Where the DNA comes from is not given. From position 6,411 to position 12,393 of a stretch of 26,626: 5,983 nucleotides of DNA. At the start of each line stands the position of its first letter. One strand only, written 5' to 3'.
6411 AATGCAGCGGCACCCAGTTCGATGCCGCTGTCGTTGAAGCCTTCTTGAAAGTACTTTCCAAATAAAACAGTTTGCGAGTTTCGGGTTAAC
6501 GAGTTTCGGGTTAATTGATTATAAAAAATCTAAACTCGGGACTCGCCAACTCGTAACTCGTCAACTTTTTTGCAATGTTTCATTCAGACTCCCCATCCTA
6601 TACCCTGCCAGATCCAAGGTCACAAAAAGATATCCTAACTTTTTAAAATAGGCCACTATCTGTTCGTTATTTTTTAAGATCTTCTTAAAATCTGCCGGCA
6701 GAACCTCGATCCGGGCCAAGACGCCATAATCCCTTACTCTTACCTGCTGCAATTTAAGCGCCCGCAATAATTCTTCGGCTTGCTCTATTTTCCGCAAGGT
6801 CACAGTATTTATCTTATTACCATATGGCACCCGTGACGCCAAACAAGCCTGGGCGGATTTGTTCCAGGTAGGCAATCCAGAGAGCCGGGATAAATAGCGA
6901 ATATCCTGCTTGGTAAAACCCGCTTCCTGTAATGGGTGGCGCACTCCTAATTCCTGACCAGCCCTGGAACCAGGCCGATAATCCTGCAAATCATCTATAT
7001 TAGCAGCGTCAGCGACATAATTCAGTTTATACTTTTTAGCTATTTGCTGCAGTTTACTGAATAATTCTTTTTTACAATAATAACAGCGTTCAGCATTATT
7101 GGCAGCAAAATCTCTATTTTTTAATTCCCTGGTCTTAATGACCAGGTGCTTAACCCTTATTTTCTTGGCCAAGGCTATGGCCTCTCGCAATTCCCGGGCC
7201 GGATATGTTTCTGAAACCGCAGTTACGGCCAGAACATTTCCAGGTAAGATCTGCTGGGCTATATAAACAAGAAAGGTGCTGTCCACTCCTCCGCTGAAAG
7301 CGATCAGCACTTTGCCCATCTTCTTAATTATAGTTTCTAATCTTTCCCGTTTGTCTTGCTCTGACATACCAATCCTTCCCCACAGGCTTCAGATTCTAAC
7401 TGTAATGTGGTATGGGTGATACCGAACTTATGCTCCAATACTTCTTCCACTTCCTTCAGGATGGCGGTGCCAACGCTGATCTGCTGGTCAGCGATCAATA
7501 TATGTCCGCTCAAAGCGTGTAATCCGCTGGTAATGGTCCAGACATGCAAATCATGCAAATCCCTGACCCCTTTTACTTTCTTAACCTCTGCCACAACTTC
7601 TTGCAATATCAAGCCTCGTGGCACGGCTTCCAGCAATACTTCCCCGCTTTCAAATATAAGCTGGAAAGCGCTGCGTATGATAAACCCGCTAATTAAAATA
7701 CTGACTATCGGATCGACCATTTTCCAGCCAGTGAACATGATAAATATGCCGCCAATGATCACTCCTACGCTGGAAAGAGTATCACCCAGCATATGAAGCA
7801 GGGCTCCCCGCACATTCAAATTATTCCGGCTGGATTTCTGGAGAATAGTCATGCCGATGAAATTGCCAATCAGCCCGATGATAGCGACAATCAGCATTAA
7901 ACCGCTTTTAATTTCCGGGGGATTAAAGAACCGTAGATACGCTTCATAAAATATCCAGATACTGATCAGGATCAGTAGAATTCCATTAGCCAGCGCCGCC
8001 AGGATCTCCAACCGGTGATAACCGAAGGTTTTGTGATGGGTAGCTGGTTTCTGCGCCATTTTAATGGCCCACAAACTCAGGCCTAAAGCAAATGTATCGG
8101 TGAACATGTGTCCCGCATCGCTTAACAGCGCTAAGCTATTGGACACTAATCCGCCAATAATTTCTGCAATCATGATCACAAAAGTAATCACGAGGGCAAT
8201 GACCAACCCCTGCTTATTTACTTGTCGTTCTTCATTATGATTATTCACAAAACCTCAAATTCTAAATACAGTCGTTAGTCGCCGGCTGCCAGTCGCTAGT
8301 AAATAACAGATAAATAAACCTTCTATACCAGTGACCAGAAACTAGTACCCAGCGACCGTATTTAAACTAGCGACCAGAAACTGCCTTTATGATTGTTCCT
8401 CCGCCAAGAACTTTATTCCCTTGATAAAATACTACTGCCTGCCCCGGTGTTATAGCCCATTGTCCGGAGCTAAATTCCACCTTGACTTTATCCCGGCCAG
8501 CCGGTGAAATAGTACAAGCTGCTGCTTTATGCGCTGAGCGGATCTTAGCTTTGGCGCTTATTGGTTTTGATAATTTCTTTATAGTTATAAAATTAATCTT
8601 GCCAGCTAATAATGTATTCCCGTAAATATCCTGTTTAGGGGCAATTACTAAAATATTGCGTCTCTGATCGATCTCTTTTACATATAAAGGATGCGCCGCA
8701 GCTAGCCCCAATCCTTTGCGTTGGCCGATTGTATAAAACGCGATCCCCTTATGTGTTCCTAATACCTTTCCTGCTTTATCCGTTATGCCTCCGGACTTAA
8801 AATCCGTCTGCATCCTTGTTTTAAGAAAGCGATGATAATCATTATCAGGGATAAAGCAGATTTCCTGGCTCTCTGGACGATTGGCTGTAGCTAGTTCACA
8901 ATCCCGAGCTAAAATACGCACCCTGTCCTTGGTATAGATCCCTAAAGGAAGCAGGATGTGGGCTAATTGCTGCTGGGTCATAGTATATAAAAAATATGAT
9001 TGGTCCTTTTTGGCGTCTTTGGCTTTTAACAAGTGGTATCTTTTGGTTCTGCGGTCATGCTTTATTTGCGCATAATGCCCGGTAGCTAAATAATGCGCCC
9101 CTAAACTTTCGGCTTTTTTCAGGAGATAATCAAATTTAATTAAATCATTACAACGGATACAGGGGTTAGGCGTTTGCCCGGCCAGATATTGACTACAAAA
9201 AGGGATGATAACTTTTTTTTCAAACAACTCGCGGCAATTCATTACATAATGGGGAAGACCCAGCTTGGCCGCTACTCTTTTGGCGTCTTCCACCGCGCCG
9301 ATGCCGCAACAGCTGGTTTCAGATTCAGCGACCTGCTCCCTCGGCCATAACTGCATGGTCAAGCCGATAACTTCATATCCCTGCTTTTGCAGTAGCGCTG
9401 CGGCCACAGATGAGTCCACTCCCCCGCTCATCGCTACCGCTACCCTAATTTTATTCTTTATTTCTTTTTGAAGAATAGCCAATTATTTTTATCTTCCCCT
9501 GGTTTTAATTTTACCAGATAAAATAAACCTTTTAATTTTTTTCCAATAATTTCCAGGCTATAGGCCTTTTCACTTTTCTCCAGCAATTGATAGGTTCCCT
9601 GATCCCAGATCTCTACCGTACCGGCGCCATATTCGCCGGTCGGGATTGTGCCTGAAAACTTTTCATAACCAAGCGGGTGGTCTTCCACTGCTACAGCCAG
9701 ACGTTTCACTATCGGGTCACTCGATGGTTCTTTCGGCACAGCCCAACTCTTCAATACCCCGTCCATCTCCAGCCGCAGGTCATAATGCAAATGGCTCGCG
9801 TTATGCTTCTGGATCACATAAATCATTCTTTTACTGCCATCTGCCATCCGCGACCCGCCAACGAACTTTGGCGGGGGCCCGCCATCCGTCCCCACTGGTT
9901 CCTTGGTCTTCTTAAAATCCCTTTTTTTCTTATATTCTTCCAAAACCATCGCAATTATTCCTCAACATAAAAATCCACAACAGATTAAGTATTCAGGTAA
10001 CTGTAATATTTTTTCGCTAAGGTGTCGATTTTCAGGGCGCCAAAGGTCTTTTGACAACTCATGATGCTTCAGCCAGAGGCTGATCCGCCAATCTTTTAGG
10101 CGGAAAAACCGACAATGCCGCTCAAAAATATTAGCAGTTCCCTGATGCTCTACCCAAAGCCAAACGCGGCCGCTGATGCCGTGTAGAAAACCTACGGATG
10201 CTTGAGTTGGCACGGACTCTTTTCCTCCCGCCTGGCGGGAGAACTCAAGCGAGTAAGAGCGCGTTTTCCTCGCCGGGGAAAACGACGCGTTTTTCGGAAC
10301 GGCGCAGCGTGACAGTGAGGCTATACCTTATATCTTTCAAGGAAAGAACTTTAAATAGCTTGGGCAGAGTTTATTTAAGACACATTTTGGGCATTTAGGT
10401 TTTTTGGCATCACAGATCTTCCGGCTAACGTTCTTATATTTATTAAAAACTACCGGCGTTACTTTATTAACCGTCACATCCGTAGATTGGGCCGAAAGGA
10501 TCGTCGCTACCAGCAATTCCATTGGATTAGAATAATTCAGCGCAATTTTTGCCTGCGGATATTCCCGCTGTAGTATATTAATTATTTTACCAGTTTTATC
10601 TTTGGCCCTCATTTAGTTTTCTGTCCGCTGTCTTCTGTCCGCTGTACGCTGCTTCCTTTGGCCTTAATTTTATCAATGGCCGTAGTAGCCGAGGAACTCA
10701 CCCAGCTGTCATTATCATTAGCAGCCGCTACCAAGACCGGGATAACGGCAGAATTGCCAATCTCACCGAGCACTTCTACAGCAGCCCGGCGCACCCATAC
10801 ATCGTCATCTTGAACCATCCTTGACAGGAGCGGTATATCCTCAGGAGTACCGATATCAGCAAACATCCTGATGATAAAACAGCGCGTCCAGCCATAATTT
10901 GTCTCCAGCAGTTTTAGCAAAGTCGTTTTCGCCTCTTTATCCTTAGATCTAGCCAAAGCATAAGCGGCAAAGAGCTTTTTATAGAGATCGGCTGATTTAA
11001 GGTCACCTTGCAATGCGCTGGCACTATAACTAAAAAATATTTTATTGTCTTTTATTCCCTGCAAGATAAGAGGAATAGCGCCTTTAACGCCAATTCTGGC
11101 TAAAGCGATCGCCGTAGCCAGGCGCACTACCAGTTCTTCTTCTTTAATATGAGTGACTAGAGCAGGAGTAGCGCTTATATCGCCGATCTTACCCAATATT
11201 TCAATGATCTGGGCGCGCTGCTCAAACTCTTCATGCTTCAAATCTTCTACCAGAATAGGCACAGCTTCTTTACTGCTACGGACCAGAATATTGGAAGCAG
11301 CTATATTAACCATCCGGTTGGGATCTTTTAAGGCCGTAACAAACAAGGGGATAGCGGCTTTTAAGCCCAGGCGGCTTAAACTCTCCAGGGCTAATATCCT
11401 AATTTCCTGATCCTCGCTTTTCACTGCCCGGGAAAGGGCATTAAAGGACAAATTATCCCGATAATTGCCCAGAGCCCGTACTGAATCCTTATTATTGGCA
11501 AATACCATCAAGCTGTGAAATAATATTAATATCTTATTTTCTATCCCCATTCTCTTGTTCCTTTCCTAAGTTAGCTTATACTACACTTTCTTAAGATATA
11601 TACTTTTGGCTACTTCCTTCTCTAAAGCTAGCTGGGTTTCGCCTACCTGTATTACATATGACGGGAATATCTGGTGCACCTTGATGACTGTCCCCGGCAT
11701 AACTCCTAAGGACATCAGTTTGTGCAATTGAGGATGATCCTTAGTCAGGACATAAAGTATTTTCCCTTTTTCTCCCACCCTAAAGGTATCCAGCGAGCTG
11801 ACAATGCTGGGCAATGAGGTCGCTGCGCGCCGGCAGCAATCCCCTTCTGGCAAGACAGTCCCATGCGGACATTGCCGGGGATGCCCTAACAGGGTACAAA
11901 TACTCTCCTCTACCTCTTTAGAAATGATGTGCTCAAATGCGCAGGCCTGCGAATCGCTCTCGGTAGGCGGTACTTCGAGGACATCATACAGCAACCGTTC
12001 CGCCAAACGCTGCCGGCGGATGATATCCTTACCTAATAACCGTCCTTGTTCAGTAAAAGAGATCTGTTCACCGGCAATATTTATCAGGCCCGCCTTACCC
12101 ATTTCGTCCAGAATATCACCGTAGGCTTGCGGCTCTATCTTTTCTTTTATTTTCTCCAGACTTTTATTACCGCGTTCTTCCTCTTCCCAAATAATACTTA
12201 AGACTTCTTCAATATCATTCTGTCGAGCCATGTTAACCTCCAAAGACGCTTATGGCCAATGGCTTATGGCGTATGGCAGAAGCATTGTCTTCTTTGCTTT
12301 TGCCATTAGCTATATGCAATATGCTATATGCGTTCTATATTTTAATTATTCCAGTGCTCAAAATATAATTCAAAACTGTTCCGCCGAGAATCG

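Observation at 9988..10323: Unrecognised ~340-nt two-domain structured element, folding best antisense to its operon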

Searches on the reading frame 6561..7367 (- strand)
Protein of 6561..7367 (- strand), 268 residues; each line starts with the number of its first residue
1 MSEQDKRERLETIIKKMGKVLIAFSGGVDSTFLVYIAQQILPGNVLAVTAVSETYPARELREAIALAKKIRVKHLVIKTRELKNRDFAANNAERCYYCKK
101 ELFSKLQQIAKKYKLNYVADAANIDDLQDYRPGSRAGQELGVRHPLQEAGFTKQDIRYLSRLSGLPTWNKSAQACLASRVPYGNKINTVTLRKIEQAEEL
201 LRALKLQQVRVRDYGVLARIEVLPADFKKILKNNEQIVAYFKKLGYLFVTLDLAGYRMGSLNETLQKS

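Call 5: search_protein_families(library=pfam, proteins=[window:6561-7367:-], max_evalue=0.01)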
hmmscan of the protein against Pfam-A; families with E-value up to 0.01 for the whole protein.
window:6561-7367:- (268 aa): 4 families
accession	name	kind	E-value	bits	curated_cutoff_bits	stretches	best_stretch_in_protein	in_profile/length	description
PF02540.23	NAD_synthase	-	3.6e-07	30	21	1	17-79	18-81/242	NAD synthase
PF01171.26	ATP_bind_3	-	3.5e-06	27.3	27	1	19-127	1-109/182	PP-loop family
PF00733.27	Asn_synthase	-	1.2e-05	25.6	21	1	19-82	19-84/354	Asparagine synthase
PF06508.19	QueC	-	2.7e-05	24.2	22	1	19-84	1-65/210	Queuosine biosynthesis protein QueC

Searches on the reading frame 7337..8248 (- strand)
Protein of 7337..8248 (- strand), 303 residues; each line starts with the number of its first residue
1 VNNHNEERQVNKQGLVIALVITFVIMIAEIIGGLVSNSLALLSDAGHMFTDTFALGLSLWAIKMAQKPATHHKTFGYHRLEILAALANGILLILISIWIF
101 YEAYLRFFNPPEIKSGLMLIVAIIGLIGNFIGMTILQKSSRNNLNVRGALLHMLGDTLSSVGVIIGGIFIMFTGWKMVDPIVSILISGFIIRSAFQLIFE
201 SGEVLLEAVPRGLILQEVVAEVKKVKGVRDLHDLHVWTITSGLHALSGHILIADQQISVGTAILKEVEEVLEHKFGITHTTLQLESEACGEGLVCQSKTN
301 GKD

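Call 5: search_protein_families(library=pfam, proteins=[window:7337-8248:-], max_evalue=0.01)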
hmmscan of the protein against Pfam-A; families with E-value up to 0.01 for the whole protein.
window:7337-8248:- (303 aa): 2 families
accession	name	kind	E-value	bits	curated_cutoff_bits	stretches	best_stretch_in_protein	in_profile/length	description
PF01545.26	Cation_efflux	-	3.5e-51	174.3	26.6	1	15-206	1-198/198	Cation efflux family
PF16916.11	ZT_dimer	-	1.5e-12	47.8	26.7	1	211-286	2-77/78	Dimerisation domain of Zinc Transporter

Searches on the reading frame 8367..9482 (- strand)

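Call 5: search_protein_families(library=pfam, proteins=[window:8367-9482:-], max_evalue=0.01)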
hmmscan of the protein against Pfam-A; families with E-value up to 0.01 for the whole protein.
window:8367-9482:- (371 aa): 8 families
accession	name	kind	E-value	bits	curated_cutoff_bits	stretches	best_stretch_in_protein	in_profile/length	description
PF03054.22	tRNA_Me_trans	-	4e-75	252.4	20.6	1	13-212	2-201/202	tRNA methyl transferase HUP domain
PF20258.4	tRNA_Me_trans_C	-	5.6e-19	68.7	20.6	1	290-364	3-77/77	Aminomethyltransferase beta-barrel domain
PF20259.3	tRNA_Me_trans_M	-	1.8e-18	66.3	27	1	218-281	2-65/66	tRNA methyl transferase PRC-barrel domain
PF00764.25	Arginosuc_synth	-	6e-06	26.8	27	1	13-66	1-56/162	Arginosuccinate synthase N-terminal HUP domain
PF06508.19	QueC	-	0.00025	21.1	22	1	15-54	3-41/210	Queuosine biosynthesis protein QueC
PF00733.27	Asn_synthase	-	0.00038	20.7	21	1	11-83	17-79/354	Asparagine synthase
PF24167.1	DUF7411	-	0.0015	18.6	28.7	1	13-57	2-45/194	Family of unknown function (DUF7411)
PF02540.23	NAD_synthase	-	0.0042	16.7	21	1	13-82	20-80/242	NAD synthase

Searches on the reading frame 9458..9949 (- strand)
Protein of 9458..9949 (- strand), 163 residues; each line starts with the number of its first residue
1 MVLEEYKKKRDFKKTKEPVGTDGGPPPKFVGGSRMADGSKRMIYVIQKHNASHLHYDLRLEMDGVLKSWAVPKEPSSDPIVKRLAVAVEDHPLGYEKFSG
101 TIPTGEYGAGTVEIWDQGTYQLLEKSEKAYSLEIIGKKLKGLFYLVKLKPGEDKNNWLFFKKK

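Call 5: search_protein_families(library=pfam, proteins=[window:9458-9949:-], max_evalue=0.01)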
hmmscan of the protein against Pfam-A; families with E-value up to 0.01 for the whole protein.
window:9458-9949:- (163 aa): 1 family
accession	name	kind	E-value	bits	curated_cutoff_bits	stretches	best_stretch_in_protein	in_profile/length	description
PF13298.12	LigD_N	-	6.3e-38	129.7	31.1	1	47-147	1-107/107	DNA Ligase D 3'-phosphoesterase domain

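Call 19: find_related_loci(query=window:9458-9949:-, collection=genome_contigs, flank=4000)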
Query window:9458-9949:- (163 aa) in genome_contigs; peptide patterns used: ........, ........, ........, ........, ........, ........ (x = any residue, [..] = any of these).
600 stretches matched a pattern (row limit reached: there are more); 593 encode a relative of the query (tblastn E <= 1e-3); the best 80 are kept; 80 distinct loci.
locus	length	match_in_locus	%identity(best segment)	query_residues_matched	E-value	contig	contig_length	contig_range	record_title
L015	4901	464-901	60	1-163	2e-59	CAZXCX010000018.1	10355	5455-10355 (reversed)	MAG TPA_asm: uncultured Candidatus Bathyarchaeia archaeon isolate binchicken_co89_156 genome assembly, contig: NODE_1301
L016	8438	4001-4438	60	1-163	3e-57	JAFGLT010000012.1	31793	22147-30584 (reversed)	MAG: Candidatus Bathyarchaeota archaeon isolate Zod_Metabat.411 k87_671761, whole genome shotgun sequence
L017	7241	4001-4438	58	1-163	8e-57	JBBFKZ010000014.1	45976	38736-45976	MAG: Candidatus Bathyarchaeia archaeon isolate Uz-U4-12 NODE_14_length_45976_cov_4.848188, whole genome shotgun sequence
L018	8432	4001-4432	59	1-160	2e-55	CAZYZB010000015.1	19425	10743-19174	MAG TPA_asm: uncultured archaeon isolate binchicken_co189_409 genome assembly, contig: NODE_2586_length_19425_cov_9.0864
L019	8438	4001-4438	58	1-163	2e-55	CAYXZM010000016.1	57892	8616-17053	MAG TPA_asm: uncultured Candidatus Bathyarchaeia archaeon isolate SRP231805_co4_143 genome assembly, contig: k141_340645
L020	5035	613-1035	57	1-163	3e-55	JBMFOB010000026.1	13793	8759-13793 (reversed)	MAG: Candidatus Bathyarchaeia archaeon isolate KM4338-26 NODE_26_length_13793_cov_8.304389, whole genome shotgun sequenc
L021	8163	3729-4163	59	1-162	3e-55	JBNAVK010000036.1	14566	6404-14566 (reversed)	MAG: Candidatus Bathyarchaeales archaeon isolate Kamch4342-D-MF-036 bin74.fa-36, whole genome shotgun sequence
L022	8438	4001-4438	59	1-163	3e-54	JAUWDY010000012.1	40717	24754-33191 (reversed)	MAG: Candidatus Bathyarchaeota archaeon isolate CSMAG_2176 CSMAG_2176_k141_1780377_length_40717_cov_12.9935, whole genom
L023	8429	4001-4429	58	3-162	4e-53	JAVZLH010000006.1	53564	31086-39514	MAG: Candidatus Bathyarchaeia archaeon isolate DRTY-6_201907_bins_47 DRTY-6_201907_bins_47_scaffold_6, whole genome shot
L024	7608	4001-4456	58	1-163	2e-53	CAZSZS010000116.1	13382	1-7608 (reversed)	MAG TPA_asm: uncultured Eubacteriales bacterium isolate SRP185410_co1_466 genome assembly, contig: k141_1424727, whole g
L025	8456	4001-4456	56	1-163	8e-53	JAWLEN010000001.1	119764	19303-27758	MAG: Candidatus Aminicenantes bacterium isolate 20BLK6-1.bin.65 NODE_40_length_119764_cov_12.154373, whole genome shotgu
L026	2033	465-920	55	1-163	3e-53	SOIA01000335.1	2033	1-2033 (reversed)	MAG: Candidatus Aminicenantes bacterium isolate E29_bin11 NODE_52148_length_2033_cov_12.095551, whole genome shotgun seq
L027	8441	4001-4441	58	1-163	1e-52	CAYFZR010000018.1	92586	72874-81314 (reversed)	MAG TPA_asm: uncultured archaeon isolate ERP108616_co1_421 genome assembly, contig: k119_1997810, whole genome shotgun s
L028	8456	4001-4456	55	1-163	3e-52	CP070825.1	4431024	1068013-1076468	MAG: Candidatus Aminicenantes bacterium isolate bin112 chromosome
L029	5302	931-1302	65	34-163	7e-52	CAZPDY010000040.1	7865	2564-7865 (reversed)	MAG TPA_asm: uncultured Candidatus Bathyarchaeia archaeon isolate binchicken_co58_185 genome assembly, contig: NODE_7205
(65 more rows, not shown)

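Call 34: find_encoding_contigs(protein=window:9458-9949:-, flank=3000, max_places=6)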
Protein window:9458-9949:- (163 aa): no gene with exactly this product is on record in the collection.

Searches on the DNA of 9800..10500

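Call 9: search_rna_families(source=window, start=9800, end=10500, threshold=evalue, max_evalue=10)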
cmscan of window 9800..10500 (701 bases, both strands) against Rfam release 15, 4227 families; matches with E-value up to 10: 0.
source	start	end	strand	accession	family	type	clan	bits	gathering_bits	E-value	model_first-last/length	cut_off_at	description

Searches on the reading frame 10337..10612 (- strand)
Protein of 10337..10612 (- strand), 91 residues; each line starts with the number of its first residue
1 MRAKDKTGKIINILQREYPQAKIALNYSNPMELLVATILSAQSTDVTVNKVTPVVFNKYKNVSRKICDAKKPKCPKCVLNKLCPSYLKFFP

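Call 5: search_protein_families(library=pfam, proteins=[window:10337-10612:-], max_evalue=0.01)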
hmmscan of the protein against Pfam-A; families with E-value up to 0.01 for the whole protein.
window:10337-10612:- (91 aa): 2 families
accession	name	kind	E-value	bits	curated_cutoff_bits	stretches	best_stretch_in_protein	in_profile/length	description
PF00730.31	HhH-GPD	-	0.0019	19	26.2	1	35-66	1-33/108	HhH-GPD superfamily base excision DNA repair protein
PF02623.20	FliW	-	0.0065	16.7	25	1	24-64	64-107/122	FliW protein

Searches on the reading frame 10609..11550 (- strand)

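Call 5: search_protein_families(library=pfam, proteins=[window:10609-11550:-], max_evalue=0.01)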
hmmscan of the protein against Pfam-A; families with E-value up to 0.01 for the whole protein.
window:10609-11550:- (313 aa): 7 families
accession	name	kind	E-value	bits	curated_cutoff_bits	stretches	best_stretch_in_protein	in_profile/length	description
PF13646.12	HEAT_2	-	2.4e-38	130.7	27.7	4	240-296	3-59/88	HEAT repeats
PF03130.22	HEAT_PBS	-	6.2e-18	63.7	20.9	1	253-279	1-27/27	PBS lyase HEAT-like repeat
PF02985.28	HEAT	-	9.5e-17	60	23.5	1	239-266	2-29/31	HEAT repeat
PF13513.12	HEAT_EZ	-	2e-05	25.4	27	0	236-264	27-55/55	HEAT-like repeat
PF08713.17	DNA_alkylation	-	0.00046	20.4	21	1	192-260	68-143/213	DNA alkylation repair enzyme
PF01602.26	Adaptin_N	-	0.0015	17.6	37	0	34-80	79-129/524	Adaptin N terminal region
PF12717.13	Cnd1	-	0.0043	17.6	26.4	0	241-301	25-91/162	non-SMC mitotic condensation complex subunit 1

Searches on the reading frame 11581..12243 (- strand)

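Call 5: search_protein_families(library=pfam, proteins=[window:11581-12243:-], max_evalue=0.01)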
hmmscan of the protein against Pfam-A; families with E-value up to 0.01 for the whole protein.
window:11581-12243:- (220 aa): 2 families
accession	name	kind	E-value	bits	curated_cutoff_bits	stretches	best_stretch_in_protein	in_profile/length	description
PF02742.21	Fe_dep_repr_C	-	5.1e-24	84.5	27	1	64-131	1-68/70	Iron dependent repressor, metal binding and dimerisation domain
PF04023.20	FeoA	-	6.4e-13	49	23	1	150-218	2-73/74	FeoA domain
